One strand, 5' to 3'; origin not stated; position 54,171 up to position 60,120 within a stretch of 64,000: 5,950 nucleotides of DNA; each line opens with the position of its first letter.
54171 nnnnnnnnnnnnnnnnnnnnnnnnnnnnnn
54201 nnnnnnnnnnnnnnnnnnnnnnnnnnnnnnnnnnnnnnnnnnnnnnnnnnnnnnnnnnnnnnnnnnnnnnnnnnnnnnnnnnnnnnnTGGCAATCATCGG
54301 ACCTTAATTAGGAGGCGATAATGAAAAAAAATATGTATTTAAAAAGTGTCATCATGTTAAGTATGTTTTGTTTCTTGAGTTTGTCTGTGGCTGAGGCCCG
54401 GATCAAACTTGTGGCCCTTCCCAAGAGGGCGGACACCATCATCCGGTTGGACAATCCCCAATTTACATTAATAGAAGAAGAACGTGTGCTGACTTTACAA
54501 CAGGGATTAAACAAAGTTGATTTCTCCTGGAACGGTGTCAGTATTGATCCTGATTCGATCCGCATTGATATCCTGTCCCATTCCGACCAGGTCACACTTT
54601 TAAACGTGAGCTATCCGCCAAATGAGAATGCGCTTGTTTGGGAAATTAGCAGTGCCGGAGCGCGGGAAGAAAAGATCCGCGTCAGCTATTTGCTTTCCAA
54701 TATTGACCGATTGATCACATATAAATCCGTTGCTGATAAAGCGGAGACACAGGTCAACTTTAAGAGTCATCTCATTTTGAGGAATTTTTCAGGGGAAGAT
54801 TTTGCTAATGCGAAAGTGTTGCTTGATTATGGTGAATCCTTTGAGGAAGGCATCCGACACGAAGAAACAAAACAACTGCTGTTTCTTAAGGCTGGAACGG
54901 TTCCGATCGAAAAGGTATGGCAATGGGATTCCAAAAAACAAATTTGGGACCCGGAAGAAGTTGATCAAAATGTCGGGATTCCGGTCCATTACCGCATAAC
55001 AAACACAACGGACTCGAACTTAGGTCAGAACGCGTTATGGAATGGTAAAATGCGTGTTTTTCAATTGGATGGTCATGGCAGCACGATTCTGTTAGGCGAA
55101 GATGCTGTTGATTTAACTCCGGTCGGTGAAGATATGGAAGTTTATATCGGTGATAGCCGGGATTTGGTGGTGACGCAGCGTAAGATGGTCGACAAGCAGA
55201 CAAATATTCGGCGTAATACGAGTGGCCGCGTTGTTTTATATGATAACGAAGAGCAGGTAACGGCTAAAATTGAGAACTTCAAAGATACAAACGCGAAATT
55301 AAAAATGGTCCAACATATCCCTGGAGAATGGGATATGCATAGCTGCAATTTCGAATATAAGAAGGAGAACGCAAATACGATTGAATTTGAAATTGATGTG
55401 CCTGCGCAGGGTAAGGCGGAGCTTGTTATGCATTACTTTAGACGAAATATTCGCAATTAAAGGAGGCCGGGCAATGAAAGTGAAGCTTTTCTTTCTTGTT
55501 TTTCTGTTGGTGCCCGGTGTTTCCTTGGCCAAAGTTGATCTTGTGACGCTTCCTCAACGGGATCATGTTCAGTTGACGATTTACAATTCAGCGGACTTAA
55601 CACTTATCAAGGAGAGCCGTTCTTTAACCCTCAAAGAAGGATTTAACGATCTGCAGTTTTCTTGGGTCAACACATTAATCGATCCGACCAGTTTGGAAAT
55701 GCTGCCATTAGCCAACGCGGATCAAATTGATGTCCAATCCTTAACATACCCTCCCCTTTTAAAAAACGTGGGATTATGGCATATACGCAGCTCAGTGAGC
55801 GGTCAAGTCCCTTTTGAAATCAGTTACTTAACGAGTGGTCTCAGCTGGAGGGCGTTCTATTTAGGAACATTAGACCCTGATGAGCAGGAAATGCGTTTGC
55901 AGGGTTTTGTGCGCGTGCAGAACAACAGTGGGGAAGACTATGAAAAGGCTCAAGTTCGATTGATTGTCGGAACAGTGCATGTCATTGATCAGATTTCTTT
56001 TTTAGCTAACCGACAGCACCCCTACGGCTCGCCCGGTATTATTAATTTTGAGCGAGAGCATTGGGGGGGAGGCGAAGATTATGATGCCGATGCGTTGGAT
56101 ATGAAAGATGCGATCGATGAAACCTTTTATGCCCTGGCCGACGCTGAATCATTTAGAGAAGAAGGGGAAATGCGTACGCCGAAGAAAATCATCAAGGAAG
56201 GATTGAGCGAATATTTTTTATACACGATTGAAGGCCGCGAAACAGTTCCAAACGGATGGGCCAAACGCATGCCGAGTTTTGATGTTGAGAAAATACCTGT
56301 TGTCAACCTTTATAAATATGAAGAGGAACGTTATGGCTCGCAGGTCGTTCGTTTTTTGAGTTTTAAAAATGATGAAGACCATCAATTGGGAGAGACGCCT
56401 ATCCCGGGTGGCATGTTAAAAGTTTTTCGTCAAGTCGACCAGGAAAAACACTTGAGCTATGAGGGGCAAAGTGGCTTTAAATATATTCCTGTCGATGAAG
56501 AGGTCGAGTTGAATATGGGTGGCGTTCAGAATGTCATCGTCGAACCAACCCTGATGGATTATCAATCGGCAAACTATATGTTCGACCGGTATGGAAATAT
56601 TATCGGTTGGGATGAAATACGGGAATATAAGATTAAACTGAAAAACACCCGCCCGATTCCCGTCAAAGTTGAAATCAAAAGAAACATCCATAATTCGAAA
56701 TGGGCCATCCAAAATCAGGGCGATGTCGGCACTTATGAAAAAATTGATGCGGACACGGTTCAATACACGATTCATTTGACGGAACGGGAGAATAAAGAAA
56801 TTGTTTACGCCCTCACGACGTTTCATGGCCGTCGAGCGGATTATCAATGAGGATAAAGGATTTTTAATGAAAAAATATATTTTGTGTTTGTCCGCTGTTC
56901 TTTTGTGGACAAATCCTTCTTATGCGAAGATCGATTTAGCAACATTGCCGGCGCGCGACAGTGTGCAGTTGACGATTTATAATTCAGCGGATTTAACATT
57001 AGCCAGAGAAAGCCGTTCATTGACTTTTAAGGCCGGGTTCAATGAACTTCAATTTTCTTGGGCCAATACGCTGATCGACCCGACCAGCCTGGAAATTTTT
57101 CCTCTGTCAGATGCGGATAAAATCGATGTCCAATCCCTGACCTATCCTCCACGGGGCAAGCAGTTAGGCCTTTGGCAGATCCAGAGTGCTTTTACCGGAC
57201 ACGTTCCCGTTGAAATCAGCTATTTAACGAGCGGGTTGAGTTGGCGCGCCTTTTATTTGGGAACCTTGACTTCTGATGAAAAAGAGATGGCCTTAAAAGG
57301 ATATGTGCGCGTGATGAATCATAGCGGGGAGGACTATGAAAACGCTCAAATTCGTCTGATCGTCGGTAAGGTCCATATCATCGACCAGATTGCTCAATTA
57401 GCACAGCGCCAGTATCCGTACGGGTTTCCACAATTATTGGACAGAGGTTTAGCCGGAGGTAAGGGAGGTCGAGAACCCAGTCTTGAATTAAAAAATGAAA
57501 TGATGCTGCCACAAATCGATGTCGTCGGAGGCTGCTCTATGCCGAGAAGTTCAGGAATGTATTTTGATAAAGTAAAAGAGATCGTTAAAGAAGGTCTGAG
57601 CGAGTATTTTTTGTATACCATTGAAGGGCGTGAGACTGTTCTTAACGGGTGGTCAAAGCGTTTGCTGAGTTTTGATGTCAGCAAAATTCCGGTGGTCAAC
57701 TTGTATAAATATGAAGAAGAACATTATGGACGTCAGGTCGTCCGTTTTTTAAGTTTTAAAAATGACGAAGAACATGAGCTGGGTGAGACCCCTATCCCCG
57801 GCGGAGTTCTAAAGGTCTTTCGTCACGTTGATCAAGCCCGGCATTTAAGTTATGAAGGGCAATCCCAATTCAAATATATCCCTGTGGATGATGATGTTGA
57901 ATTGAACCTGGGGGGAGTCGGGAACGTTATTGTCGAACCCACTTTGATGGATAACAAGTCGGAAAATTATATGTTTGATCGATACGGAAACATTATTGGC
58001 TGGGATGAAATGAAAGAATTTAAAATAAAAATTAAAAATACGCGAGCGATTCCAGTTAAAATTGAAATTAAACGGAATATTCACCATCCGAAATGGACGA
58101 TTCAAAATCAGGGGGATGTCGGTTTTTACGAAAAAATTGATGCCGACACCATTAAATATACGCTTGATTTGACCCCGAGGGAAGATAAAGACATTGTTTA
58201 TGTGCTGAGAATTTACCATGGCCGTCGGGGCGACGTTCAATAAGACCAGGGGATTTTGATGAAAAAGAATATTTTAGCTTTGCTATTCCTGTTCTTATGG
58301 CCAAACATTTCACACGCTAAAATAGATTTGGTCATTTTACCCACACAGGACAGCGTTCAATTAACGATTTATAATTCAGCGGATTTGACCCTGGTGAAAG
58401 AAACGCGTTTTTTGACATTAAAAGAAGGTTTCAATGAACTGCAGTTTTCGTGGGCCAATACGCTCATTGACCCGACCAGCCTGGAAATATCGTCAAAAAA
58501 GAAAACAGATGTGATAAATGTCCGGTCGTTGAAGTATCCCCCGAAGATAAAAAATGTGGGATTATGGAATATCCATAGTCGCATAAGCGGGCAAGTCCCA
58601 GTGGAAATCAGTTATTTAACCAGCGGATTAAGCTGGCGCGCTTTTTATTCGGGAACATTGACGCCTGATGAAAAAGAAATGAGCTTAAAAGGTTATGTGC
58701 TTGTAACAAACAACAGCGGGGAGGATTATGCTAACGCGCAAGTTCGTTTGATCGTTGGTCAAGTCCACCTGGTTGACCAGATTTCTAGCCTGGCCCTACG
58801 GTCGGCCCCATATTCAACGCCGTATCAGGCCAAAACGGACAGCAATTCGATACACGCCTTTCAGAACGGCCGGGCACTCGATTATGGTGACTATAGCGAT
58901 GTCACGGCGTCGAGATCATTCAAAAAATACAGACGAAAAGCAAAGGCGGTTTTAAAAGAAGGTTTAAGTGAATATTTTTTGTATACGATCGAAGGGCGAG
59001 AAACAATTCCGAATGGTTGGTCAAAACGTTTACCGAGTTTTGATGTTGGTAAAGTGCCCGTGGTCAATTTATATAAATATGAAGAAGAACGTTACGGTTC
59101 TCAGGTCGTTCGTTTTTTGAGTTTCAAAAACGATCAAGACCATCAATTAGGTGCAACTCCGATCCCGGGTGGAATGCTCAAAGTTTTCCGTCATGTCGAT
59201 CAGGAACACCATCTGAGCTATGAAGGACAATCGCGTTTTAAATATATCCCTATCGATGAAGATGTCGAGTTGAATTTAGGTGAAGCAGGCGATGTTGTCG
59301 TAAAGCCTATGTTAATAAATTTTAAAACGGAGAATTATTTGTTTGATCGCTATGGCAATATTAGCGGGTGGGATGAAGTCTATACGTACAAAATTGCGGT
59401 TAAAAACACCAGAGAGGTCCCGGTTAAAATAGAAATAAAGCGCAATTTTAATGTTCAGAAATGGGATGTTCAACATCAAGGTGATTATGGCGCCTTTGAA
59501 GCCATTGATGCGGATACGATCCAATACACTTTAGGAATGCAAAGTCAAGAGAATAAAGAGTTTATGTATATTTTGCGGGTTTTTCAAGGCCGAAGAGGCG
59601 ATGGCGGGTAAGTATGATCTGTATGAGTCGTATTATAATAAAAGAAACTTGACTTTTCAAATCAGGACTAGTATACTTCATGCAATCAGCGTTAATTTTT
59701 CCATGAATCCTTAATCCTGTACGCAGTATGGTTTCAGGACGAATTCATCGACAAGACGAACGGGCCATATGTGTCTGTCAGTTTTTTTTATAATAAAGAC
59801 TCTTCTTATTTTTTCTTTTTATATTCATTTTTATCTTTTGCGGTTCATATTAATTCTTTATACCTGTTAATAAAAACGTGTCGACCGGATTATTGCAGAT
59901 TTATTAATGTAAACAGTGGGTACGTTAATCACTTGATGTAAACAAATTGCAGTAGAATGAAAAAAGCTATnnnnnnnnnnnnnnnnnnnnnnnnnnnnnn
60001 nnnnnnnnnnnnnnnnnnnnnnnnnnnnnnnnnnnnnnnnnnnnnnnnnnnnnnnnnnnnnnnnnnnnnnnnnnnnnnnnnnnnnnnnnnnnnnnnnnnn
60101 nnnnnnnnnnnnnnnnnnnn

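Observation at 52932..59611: Tandem array of five paralogous secreted ~380-460-aa proteins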

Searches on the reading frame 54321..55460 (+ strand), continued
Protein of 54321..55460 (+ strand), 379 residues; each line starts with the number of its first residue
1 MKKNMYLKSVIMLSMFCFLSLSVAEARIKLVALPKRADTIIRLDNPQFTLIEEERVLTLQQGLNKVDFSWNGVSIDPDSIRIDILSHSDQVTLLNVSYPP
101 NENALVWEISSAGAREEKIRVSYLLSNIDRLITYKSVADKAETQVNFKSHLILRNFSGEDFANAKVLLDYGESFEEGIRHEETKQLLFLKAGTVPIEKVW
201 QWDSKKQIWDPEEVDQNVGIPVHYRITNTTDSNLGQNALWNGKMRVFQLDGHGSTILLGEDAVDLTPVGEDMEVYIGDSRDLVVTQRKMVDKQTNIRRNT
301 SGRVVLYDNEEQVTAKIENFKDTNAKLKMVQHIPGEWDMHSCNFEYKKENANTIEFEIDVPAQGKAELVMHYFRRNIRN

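Call 73: predict_structure(alignment_id=A3)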
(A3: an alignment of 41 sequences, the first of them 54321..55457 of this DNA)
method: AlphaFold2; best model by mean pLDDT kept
length: 379 residues; sequences in the alignment: 41
mean_pLDDT: 70.9   pTM: 0.54
mean pLDDT of the five models: 70.9, 68.2, 65.5, 61.9, 59.6
residues with pLDDT >= 90: 75; 70-90: 145; 50-70: 89; < 50: 70
segments of 3 or more residues with pLDDT < 50: 34-46, 127-129, 153-187, 238-242, 253-257, 259-265
pLDDT, mean of each block of 10 residues (from residue 1): 70 72 61 46 49 72 80 64 82 80 76 82 60 66 72 41 33 31 43 83 83 74 79 54 53 44 52 80 89 89 90 93 93 92 94 94 95 87
secondary structure, 60 per line:
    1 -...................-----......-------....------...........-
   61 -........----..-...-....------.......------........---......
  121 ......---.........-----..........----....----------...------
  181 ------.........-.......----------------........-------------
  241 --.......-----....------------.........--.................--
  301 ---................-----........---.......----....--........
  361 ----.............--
elements in order: H2-20 E26-31 E39-42 E49-59 E62-69 E81-84 E91-97 E104-111 E115-126 E130-138 E144-153 H158-161 E187-195 E197-203 E220-227 E243-249 E255-258 E271-279 E282-298 E304-319 E325-332 E336-342 E347-350 E353-360 E365-377

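Call 75: fold_search(model_id=the predicted structure, library=pdb)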
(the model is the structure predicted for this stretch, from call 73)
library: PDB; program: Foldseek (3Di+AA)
matches with E <= 10: 516; with E <= 0.001: 1
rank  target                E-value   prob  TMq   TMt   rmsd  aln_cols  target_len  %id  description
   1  8agb_E                8.8e-04  0.69  0.15  0.13  18.4       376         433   10  Structure of yeast oligosaccharylransferase complex with lipid-linked oligosaccharide bound (released 2022-12-07)
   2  9ub7_E                1.8e-03  0.95  0.20  0.14  27.5       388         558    9  Structure of glycosylphosphatidylinositol transamidase,state 1 (released 2026-04-08)
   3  8b6l_O                1.8e-03  0.75  0.15  0.11  21.3       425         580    8  Subtomogram average of the human Sec61-TRAP-OSTA-translocon (released 2022-12-07)
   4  10pa                  3.4e-03  0.77  0.17  0.20  19.5       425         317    8  Crystal structure of SdrD A2-A3 domains from Staphylococcus aureus JH1 (released 2026-02-11)
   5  6s7t_E                3.6e-03  0.75  0.17  0.16  20.3       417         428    8  Cryo-EM structure of human oligosaccharyltransferase complex OST-B (released 2019-12-18)
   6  5opj                  1.2e-02  0.38  0.18  0.12  15.6       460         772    7  Beta-L-arabinofuranosidase (released 2018-02-28)
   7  8qf8_B                1.2e-02  0.41  0.19  0.12  21.0       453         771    7  GH146 beta-L-arabinofuranosidase from Bacteroides thetaioatomicron in complex with beta-l-arabinofurano cyclophellitol (released 2023-12-13)
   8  5e1r_F                1.7e-02  0.15  0.11  0.11  28.3       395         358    8  Crystal structure of pecan (carya illinoinensis) vicilin, a new food allergen (released 2016-08-10)
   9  6s7o_E                2.0e-02  0.18  0.14  0.10  21.4       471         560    9  Cryo-EM structure of human oligosaccharyltransferase complex OST-A (released 2019-12-18)
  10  4o8q_B                2.2e-02  0.77  0.18  0.25  11.8       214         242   13  Crystal structure of bovine MHD domain of the COPI delta subunit at 2.15 A resolution (released 2015-01-07)
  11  8qf8_A                2.3e-02  0.28  0.18  0.11  18.3       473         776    6  GH146 beta-L-arabinofuranosidase from Bacteroides thetaioatomicron in complex with beta-l-arabinofurano cyclophellitol (released 2023-12-13)
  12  4leb_A                2.5e-02  0.33  0.14  0.17  19.8       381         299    9  Structure of the Als3 adhesin from Candida albicans, residues 1-299 (mature sequence) in complex with hepta-threonine (released 2014-05-14)
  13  1ipk_C                2.6e-02  0.14  0.13  0.13  26.0       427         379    6  CRYSTAL STRUCTURES OF RECOMBINANT AND NATIVE SOYBEAN BETA-CONGLYCININ BETA HOMOTRIMERS (released 2002-05-16)
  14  4je0_A                2.8e-02  0.28  0.15  0.17  22.3       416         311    6  Structures of SdrD from Staphylococcus aureus reveal the molecular mechanism of how the cell surface receptors recogni (released 2013-06-19)
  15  6l9i_A                2.8e-02  0.09  0.10  0.10  25.3       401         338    9  Crystal Structure of Lactobacillus farciminis Oxalate Decarboxylase Formate Complex (released 2021-01-20)
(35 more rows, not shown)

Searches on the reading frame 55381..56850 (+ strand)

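Call 3: search_protein_families(library=pfam, proteins=[window:55381-56850:+], max_evalue=1)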
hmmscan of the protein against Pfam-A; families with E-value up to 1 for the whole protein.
window:55381-56850:+ (489 aa): 1 family
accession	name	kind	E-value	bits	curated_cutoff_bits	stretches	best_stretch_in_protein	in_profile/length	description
PF13598.12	DUF4139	-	1.2e-11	45.2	31.8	1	146-439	2-156/205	Domain of unknown function (DUF4139)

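Call 4: search_protein_families(library=ncbifam, proteins=[window:55381-56850:+], max_evalue=1)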
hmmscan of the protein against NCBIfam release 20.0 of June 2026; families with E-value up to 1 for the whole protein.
window:55381-56850:+ (489 aa): 2 families
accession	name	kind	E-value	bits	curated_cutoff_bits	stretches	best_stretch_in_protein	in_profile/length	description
TIGR02231.1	TIGR02231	subfamily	4.1e-06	25.8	112.6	1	140-198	190-246/524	mucoidy inhibitor MuiA family protein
NF052373.1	TransRegAceRAcin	equivalog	0.047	13.1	500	1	50-121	122-189/294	HTH-type transcriptional regulator AceR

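Call 68: search_protein_families(library=padloc, proteins=[window:55474-56847:+], max_evalue=0.1)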
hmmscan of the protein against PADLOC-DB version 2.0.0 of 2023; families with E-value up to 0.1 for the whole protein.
window:55474-56847:+ (458 aa): 0 families

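Call 69: search_protein_families(library=phrogs, proteins=[window:55474-56847:+], max_evalue=0.1)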
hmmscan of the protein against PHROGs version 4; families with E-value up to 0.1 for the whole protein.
window:55474-56847:+ (458 aa): 0 families

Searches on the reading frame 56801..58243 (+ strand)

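Call 3: search_protein_families(library=pfam, proteins=[window:56801-58243:+], max_evalue=1)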
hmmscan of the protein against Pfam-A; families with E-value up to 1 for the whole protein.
window:56801-58243:+ (480 aa): 1 family
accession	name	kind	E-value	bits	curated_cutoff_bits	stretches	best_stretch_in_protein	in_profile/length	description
PF13598.12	DUF4139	-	2.6e-09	37.5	31.8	1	137-467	1-197/205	Domain of unknown function (DUF4139)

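Call 4: search_protein_families(library=ncbifam, proteins=[window:56801-58243:+], max_evalue=1)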
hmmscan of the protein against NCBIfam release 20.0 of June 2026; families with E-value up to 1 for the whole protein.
window:56801-58243:+ (480 aa): 2 families
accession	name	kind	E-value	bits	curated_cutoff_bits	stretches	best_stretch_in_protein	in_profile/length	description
TIGR02231.1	TIGR02231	subfamily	1.9e-07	30.2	112.6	2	132-186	190-244/524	mucoidy inhibitor MuiA family protein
NF045860.1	glide_Gli521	exception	0.037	10.1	2200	1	346-397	3942-3994/4534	gliding machinery surface structure protein Gli521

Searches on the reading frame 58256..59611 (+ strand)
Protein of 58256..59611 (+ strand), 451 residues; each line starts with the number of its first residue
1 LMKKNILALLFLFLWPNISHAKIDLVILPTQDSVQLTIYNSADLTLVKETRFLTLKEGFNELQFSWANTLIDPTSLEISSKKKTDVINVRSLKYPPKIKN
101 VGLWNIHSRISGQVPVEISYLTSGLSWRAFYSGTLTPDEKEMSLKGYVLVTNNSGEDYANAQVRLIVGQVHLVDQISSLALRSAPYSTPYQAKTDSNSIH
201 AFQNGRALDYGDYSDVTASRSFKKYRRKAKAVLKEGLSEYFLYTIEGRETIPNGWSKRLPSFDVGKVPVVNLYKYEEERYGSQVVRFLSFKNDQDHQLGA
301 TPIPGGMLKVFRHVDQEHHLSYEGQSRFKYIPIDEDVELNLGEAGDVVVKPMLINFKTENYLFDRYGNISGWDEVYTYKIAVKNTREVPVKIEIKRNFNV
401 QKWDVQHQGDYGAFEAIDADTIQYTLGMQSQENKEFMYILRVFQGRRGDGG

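Call 3: search_protein_families(library=pfam, proteins=[window:58256-59611:+], max_evalue=1)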
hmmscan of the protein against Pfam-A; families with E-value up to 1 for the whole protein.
window:58256-59611:+ (451 aa): 2 families
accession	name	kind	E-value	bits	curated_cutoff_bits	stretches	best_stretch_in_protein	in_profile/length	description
PF13598.12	DUF4139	-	1.3e-12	48.3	31.8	1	116-398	1-153/205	Domain of unknown function (DUF4139)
PF24413.1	W02B3_4_N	-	0.15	12.3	27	1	370-433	31-94/115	W02B3.4-like, N-terminal domain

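Call 4: search_protein_families(library=ncbifam, proteins=[window:58256-59611:+], max_evalue=1)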
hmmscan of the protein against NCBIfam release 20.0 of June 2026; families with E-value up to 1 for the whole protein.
window:58256-59611:+ (451 aa): 1 family
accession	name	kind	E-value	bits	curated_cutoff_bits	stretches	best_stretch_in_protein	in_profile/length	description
TIGR02231.1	TIGR02231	subfamily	3.5e-10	39.2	112.6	1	111-398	190-465/524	mucoidy inhibitor MuiA family protein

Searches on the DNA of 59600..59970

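Call 87: search_rna_families(source=window, start=59600, end=59970, threshold=evalue, max_evalue=1)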
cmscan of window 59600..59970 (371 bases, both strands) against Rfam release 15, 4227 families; matches with E-value up to 1: 0.
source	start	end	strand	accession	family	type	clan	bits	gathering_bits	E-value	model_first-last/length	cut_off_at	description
